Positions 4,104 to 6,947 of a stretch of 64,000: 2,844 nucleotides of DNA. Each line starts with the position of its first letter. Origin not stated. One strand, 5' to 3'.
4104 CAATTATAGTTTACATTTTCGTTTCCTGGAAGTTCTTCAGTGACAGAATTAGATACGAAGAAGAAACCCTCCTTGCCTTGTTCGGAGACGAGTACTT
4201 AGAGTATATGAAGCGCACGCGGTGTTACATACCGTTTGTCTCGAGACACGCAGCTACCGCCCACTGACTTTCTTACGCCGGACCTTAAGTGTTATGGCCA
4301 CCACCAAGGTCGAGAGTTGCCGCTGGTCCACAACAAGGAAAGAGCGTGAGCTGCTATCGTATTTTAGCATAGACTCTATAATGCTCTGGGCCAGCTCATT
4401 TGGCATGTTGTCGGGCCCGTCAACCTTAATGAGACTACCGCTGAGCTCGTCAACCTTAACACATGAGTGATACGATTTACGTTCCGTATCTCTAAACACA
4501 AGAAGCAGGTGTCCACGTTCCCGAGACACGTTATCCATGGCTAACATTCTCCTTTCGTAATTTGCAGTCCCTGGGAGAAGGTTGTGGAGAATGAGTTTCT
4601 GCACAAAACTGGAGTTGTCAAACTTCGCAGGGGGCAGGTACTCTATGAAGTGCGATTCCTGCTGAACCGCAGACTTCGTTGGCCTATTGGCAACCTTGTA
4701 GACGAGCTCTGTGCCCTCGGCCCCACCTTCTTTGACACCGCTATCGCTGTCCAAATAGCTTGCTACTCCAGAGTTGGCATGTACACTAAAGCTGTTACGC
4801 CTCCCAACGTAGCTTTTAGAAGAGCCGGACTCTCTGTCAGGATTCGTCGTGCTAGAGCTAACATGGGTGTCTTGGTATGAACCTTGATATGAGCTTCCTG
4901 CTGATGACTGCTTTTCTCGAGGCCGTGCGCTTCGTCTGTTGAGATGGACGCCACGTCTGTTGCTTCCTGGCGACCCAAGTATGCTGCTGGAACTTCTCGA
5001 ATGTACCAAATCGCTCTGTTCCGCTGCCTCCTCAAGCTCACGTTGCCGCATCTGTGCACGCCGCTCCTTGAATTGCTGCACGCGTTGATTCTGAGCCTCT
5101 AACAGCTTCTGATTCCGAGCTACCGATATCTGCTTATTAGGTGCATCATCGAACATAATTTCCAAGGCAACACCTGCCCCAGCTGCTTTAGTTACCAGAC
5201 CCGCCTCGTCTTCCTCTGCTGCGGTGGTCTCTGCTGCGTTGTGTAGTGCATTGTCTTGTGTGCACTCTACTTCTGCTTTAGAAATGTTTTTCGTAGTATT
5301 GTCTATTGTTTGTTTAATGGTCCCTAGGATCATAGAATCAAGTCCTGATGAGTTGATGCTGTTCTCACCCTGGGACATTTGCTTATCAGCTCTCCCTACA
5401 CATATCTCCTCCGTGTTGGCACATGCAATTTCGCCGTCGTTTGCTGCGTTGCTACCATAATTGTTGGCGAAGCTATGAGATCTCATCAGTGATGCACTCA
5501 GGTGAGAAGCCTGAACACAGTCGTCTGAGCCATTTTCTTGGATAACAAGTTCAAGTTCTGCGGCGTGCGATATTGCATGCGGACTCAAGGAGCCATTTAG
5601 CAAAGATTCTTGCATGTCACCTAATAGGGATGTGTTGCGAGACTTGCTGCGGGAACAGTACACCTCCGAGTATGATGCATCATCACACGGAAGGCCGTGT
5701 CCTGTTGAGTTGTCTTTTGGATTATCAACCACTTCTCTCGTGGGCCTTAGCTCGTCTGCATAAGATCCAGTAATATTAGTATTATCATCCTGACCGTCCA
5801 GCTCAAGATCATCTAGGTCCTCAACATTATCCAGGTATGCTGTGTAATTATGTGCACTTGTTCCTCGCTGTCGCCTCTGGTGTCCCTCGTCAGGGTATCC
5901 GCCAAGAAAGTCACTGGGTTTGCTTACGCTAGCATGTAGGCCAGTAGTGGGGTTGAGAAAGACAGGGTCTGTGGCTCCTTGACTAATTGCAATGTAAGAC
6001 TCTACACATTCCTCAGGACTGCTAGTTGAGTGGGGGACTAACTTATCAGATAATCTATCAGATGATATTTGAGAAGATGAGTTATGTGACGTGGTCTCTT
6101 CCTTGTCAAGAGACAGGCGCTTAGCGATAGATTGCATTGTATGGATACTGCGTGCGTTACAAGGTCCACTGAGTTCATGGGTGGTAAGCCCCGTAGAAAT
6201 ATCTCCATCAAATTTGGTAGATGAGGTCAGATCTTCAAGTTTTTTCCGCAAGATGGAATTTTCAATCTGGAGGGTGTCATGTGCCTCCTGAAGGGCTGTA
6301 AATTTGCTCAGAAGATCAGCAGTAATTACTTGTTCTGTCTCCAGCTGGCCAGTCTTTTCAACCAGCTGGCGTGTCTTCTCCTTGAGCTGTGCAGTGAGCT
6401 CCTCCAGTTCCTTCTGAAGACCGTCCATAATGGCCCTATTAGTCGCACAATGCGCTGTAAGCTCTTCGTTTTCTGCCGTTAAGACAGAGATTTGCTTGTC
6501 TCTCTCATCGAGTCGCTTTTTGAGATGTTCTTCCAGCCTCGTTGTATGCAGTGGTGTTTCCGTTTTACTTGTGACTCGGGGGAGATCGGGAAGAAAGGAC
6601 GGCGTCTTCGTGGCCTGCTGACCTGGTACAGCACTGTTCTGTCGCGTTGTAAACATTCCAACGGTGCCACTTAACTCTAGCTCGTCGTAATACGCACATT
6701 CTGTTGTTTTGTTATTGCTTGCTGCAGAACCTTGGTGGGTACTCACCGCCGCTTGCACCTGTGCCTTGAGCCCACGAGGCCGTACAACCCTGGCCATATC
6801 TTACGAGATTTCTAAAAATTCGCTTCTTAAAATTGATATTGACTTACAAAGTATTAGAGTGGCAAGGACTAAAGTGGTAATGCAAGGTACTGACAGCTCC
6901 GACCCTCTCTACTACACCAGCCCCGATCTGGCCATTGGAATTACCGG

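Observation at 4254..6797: C-terminal CKK-like domain of the CAMSAP/Patronin microtubule minus-end family, on a coiled-coil protein without a CH domain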

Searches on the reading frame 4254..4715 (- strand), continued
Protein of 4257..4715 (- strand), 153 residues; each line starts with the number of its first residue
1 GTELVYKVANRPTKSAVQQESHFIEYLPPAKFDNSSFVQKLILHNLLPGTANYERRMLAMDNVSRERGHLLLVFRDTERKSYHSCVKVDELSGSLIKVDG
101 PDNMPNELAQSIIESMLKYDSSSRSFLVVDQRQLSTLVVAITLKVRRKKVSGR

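Call 35: list_cluster_members(proteins=[P0027, P0028, P0029, P0030, P0031, P0035, P0041, P0043, P0042, P0047])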
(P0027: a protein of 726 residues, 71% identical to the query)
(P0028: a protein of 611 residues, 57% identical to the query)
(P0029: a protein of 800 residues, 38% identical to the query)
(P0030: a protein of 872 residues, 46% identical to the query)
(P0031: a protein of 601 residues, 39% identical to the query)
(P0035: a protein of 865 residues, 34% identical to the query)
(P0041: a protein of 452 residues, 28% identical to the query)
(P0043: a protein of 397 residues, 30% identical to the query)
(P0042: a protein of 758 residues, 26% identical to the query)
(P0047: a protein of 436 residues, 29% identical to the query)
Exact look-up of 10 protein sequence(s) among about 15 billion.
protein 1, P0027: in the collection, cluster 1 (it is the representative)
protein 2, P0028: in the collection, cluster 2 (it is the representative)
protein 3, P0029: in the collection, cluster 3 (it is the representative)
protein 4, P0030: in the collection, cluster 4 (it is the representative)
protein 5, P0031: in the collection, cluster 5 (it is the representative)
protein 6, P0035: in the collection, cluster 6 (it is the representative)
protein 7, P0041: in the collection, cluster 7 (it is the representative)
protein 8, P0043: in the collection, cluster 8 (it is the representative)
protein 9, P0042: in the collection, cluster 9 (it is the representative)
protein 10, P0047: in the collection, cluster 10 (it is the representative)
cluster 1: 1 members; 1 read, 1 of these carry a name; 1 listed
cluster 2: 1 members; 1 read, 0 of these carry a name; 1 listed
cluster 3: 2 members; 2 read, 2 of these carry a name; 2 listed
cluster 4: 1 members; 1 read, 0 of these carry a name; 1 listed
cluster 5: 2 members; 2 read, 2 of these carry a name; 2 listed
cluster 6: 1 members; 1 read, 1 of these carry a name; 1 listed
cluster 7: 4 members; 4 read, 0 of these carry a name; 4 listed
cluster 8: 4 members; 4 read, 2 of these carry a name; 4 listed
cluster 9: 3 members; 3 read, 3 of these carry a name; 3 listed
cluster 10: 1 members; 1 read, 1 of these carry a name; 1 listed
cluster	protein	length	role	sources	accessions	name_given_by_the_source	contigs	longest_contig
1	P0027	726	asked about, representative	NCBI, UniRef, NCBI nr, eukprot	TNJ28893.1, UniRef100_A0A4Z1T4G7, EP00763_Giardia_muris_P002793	Microtubule-binding calmodulin-regulated spectrin-associated protein [Giardia muris] | Microtubule-binding calmodulin-regulated spectrin-associated protein n=1 Tax=Giardia ... | TNJ28893.1 Microtubule-binding calmodulin-regulated spectrin-associated protein [Giardia ...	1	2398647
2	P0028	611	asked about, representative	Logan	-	-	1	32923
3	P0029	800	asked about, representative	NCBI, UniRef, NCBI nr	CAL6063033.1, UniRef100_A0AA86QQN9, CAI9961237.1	Microtubule-binding_calmodulin-regulated spectrin-associated domain-containing protein ... | Microtubule-binding calmodulin-regulated spectrin-associated domain-containing protein ...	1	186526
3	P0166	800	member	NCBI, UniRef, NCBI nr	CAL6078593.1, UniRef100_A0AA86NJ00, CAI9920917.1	Microtubule-binding_calmodulin-regulated spectrin-associated domain-containing protein ... | Microtubule-binding calmodulin-regulated spectrin-associated domain-containing protein ...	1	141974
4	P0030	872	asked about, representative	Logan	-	-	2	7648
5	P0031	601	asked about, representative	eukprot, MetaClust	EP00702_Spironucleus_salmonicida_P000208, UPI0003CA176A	EST41499.1 Microtubule-binding calmodulin-regulated spectrin-associated domain-containing ... | status=active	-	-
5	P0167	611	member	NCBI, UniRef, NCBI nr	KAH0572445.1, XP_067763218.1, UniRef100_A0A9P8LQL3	Microtubule-binding calmodulin-regulated spectrin-associated domain-containing protein ...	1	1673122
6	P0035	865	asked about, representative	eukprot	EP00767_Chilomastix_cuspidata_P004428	gnl/Chilomastix_cuspidata/4568.p1 ...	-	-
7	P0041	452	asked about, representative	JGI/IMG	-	-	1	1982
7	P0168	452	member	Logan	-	-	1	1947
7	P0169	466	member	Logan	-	-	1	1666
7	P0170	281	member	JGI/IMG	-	-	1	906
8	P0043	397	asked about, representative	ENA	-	-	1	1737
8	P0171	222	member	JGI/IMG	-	hypothetical protein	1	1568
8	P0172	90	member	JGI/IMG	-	hypothetical protein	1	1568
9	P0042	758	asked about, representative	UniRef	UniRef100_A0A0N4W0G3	Calponin-homology (CH) domain-containing protein n=1 Tax=Haemonchus placei TaxID=6290 ...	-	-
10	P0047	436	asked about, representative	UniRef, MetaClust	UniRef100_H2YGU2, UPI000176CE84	CKK domain-containing protein n=1 Tax=Ciona savignyi TaxID=51511 RepID=H2YGU2_CIOSA | status=active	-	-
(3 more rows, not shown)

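Call 42: predict_structure(alignment_id=A4)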
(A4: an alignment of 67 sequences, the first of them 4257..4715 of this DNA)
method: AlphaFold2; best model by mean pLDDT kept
length: 153 residues; sequences in the alignment: 67
mean_pLDDT: 82.0   pTM: 0.72
mean pLDDT of the five models: 82.0, 81.9, 81.8, 81.7, 80.9
residues with pLDDT >= 90: 90; 70-90: 25; 50-70: 17; < 50: 21
segments of 3 or more residues with pLDDT < 50: 1-20
pLDDT, mean of each block of 10 residues (from residue 1): 43 44 59 92 91 95 95 89 94 94 93 94 93 88 74 48
secondary structure, 60 per line:
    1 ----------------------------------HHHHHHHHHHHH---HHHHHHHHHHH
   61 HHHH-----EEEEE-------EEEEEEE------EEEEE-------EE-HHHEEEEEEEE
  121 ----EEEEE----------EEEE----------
elements in order: H35-46 H50-64 E70-74 E82-88 E95-99 E113-120 E125-129 E140-143

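Call 45: fold_search(model_id=the predicted structure, library=pdb)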
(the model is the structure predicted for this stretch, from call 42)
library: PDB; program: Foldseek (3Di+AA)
matches with E <= 10: 105; with E <= 0.001: 9
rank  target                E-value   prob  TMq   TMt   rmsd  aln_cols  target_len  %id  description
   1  1ugj_MODEL_1_A        2.7e-09  1.00  0.69  0.74  13.6       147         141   20  Solution structure of a murine hypothetical protein from RIKEN cDNA 2310057J16 (released 2004-08-03)
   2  5m50_C                8.8e-09  1.00  0.67  0.86   1.5       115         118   21  Mechanism of microtubule minus-end recognition and protection by CAMSAP proteins (released 2017-10-04)
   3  5lzn                  9.4e-09  1.00  0.65  0.89   1.3       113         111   18  -TIP microtubule-binding domain (released 2017-10-04)
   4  6qus_I                2.3e-08  1.00  0.65  0.83   1.5       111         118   20  HsCKK (human CAMSAP1) decorated 13pf taxol-GDP microtubule (released 2019-11-27)
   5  6qvj_I                3.0e-07  1.00  0.61  0.83   1.7       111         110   19  HsCKK (human CAMSAP1) decorated 14pf taxol-GDP microtubule (released 2019-11-27)
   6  5m5c_C                3.6e-07  1.00  0.66  0.84   1.7       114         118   19  Mechanism of microtubule minus-end recognition and protection by CAMSAP proteins (released 2017-10-04)
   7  5m54_C                5.9e-07  1.00  0.66  0.84   1.7       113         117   19  Mechanism of microtubule minus-end recognition and protection by CAMSAP proteins (released 2017-10-04)
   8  6quy_W                1.3e-06  1.00  0.63  0.83   1.9       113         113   15  NgCKK (N.Gruberi CKK) decorated 13pf taxol-GDP microtubule (released 2019-11-27)
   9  6qve_W                5.3e-06  1.00  0.56  0.77   2.6       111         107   17  NgCKK (Naegleria Gruberi CKK) decorated 14pf taxol-GDP microtubule (released 2019-11-27)
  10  8pks_L                1.3e+00  0.04  0.15  0.16  12.2        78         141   18  Low resolution crystal structure of Keap1-456, a repeat fragment from the human Keap1 beta-propeller (released 2024-07-10)
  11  5f72_C                1.4e+00  0.04  0.15  0.09  12.7        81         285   17  De novo design and crystallographic validation of antibodies targeting a pre-selected epitope (released 2016-12-14)
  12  6sjq                  1.6e+00  0.08  0.16  0.19   5.5        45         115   18  1.7-A resolution crystal structure of the N-terminal domain of T. brucei BILBO1 (released 2020-01-01)
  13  8j07_z                1.7e+00  0.01  0.12  0.10  16.5       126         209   13  96nm repeat of human respiratory doublet microtubule and associated axonemal complexes (released 2023-07-26)
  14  7ui9_q                2.0e+00  0.02  0.15  0.06  21.5       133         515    7  Core Mediator-PICearly (Copy A) (released 2023-02-15)
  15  8p1p_B                2.1e+00  0.08  0.19  0.08  13.8        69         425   12  USP28 in complex with AZ1 (released 2024-05-22)
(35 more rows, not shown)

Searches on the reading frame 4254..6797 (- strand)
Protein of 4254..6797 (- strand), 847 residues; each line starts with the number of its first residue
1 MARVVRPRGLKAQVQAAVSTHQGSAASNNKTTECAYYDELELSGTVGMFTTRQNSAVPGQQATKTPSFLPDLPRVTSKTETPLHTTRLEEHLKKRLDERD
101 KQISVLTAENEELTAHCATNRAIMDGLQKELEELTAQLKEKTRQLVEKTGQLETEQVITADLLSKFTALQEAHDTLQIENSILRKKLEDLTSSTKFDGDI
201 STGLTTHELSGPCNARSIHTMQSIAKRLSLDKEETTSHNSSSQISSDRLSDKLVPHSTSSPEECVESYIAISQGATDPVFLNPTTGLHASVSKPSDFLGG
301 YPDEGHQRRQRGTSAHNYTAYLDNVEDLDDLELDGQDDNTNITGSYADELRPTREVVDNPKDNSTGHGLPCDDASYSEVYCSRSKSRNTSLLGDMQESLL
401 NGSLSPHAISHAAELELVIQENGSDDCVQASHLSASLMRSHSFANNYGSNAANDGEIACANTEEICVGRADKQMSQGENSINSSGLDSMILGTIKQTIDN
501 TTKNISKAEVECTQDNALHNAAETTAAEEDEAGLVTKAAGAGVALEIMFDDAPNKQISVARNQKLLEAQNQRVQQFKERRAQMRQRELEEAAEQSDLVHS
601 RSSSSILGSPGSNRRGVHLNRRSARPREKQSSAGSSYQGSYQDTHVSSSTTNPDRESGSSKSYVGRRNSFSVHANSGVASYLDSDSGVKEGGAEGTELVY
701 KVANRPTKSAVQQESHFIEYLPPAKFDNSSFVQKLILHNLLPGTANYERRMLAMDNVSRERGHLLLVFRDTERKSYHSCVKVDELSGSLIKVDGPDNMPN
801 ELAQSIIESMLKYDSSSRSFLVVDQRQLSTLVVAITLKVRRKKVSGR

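Call 3: search_protein_families(library=pfam, proteins=[window:4254-6797:-], max_evalue=10)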
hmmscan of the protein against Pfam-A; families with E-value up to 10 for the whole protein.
window:4254-6797:- (847 aa): 10 families
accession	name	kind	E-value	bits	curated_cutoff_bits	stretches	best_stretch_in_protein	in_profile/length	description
PF08683.16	CAMSAP_CKK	-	3.7e-11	43.6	27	1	723-837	7-119/119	Microtubule-binding calmodulin-regulated spectrin-associated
PF12329.13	TMF_DNA_bd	-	0.0057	17.1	35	1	91-153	2-67/74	TATA element modulatory factor 1 DNA binding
PF24423.1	OVT1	-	0.0079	17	30.9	1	92-146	13-67/100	Major antigen, helical domain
PF24812.1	wHTH_TTC3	-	0.046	14.8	27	1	126-194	6-74/123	TTC3-like, winged helix turn helix domain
PF06216.16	RTBV_P46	-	0.068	12.5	25.6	1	99-144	83-130/389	Rice tungro bacilliform virus P46 protein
PF02601.20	Exonuc_VII_L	-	1.1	9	35.9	1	84-173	152-241/315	Exonuclease VII, large subunit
PF01166.23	TSC22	-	1.3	9.6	30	0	164-187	21-44/57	TSC-22/dip/bun family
PF14362.11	DUF4407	-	5.2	6.7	31.3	1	94-176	119-203/297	Domain of unknown function (DUF4407)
PF02183.23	HALZ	-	6.2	7.5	28.1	1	164-192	12-40/43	Homeobox associated leucine zipper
PF10046.14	BLOC1_2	-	7.1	7.5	33.4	1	86-154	5-72/96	Biogenesis of lysosome-related organelles complex-1 subunit 2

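Call 5: find_homologous_proteins(query=window:4257-6797:-, max_evalue=0.001)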
Query window:4257-6797:- (847 aa): 4 proteins with E <= 0.001 among 8000 candidates.
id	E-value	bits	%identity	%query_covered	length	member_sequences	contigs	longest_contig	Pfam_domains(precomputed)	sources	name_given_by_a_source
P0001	0.0e+0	1844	100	100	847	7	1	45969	PF08683.17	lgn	-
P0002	0.0e+0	1592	88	100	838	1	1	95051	PF08683.17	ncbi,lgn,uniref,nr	ncbi:Hypothetical protein GLP15_838 [Giardia lamblia P15]|uniref:CKK domain-containing protein n=1 T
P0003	0.0e+0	1365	78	100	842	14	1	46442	PF08683.17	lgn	-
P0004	0.0e+0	1316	74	100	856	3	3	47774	PF08683.17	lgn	-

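Call 9: list_cluster_members(proteins=[P0001, P0002, P0003, P0004])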
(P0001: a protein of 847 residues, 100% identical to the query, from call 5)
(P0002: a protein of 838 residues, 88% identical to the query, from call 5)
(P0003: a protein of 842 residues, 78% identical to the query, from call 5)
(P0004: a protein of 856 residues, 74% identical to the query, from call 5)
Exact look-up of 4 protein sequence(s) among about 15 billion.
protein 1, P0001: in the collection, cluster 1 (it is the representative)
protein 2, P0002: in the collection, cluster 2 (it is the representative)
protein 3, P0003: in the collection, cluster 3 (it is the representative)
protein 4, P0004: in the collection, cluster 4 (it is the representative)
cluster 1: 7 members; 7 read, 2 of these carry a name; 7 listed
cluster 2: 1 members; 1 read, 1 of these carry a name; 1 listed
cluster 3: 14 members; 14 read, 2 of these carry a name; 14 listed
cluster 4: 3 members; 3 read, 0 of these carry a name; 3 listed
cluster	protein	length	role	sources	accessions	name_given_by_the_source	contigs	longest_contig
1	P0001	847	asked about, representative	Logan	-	-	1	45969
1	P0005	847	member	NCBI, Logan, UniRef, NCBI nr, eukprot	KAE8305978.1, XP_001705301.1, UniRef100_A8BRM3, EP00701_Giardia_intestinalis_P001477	Microtubule-binding calmodulin-regulated spectrin-associated protein [Giardia duodenalis] | Microtubule-binding calmodulin-regulated spectrin-associated protein n=1 Tax=Giardia ... | Microtubule-binding calmodulin-regulated spectrin-associated protein [Giardia ...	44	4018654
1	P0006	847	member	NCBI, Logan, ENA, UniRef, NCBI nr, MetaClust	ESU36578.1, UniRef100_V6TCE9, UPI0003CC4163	Putative calmodulin-regulated spectrin-associated family protein [Giardia duodenalis] | Putative calmodulin-regulated spectrin-associated family protein n=1 Tax=Giardia ... | Putative calmodulin-regulated spectrin-associated family protein [Giardia intestinalis]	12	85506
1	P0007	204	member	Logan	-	-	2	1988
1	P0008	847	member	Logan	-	-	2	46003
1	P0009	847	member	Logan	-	-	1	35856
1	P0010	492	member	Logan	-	-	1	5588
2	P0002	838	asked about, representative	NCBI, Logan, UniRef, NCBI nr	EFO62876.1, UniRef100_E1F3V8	Hypothetical protein GLP15_838 [Giardia lamblia P15] | CKK domain-containing protein n=1 Tax=Giardia intestinalis (strain P15) TaxID=658858 ...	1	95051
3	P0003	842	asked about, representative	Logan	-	-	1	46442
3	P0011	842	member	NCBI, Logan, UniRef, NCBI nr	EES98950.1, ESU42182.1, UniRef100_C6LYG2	Putative calmodulin-regulated spectrin-associated family protein [Giardia duodenalis] | CKK domain-containing protein n=2 Tax=Giardia intestinalis TaxID=5741 RepID=C6LYG2_GIAIB | Hypothetical protein GL50581_3836 [Giardia intestinalis ATCC 50581]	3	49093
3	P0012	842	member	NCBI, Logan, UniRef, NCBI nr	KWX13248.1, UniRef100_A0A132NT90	putative calmodulin-regulated spectrin-associated family protein [Giardia duodenalis ... | Putative calmodulin-regulated spectrin-associated family protein n=1 Tax=Giardia ... | putative calmodulin-regulated spectrin-associated family protein [Giardia intestinalis ...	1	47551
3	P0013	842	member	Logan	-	-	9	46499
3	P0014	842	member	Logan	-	-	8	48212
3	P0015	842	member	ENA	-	-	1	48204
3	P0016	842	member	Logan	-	-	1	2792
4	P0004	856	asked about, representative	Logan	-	-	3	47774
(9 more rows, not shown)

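Call 27: search_protein_families(library=pfam, alignment_id=A2, max_evalue=0.001)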
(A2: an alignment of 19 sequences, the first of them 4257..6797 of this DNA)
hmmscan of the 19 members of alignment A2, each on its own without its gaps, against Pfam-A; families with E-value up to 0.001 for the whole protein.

A. member 1, window:4257-6797:- (847 aa): 1 family
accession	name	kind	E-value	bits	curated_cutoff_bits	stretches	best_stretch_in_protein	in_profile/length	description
PF08683.16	CAMSAP_CKK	-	3.7e-11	43.6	27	1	723-837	7-119/119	Microtubule-binding calmodulin-regulated spectrin-associated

B. families by the number of members that match (of 19 scanned): 6 families
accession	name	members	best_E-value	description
PF08683.16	CAMSAP_CKK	19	4.5e-54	Microtubule-binding calmodulin-regulated spectrin-associated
PF25532.1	CH_CAMSAP2_N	6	6.4e-40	CAMSAP2-like, calponin-homology domain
PF11971.13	CAMSAP_CH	5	3.4e-28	CAMSAP CH domain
PF00307.36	CH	2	6.5e-05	Calponin homology (CH) domain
PF00170.26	bZIP_1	1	0.00023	bZIP transcription factor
PF01166.23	TSC22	1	0.00089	TSC-22/dip/bun family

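Call 58: predict_structure(alignment_id=A1)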
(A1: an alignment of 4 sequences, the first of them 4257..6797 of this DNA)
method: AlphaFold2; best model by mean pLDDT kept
length: 847 residues; sequences in the alignment: 4
mean_pLDDT: 39.2   pTM: 0.22
mean pLDDT of the five models: 39.2, 38.7, 36.1, 35.5, 34.2
residues with pLDDT >= 90: 1; 70-90: 113; 50-70: 34; < 50: 699
segments of 3 or more residues with pLDDT < 50: 1-84, 193-219, 221-301, 303-369, 371-561, 599-625, 627-847
pLDDT, mean of each block of 10 residues (from residue 1): 31 30 31 31 33 33 35 39 56 83 78 76 81 82 83 75 81 82 77 46 38 42 44 35 34 29 30 29 28 31 33 28 32 34 29 29 31 25 29 35 33 29 33 31 29 28 27 27 27 28 29 27 27 29 27 42 59 72 77 56 39 36 35 31 30 32 30 27 30 24 24 26 26 26 32 31 36 35 35 39 41 33 27 27 36
secondary structure, 60 per line:
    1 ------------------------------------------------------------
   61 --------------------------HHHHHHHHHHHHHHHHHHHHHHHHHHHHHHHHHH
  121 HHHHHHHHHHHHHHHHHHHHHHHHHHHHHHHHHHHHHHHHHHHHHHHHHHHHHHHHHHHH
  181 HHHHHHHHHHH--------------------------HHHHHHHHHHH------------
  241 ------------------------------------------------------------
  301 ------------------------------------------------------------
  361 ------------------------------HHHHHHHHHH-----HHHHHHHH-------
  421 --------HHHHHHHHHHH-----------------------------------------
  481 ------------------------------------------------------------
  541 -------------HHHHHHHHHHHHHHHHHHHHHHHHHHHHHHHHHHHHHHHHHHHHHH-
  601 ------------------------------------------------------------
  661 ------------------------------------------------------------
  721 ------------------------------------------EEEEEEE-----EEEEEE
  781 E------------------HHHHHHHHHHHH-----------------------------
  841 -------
elements in order (helices of 4 or more, strands of 3 or more residues): H87-191 H218-228 H391-400 H406-413 H429-439 H554-599 E763-769 E775-781 H800-811
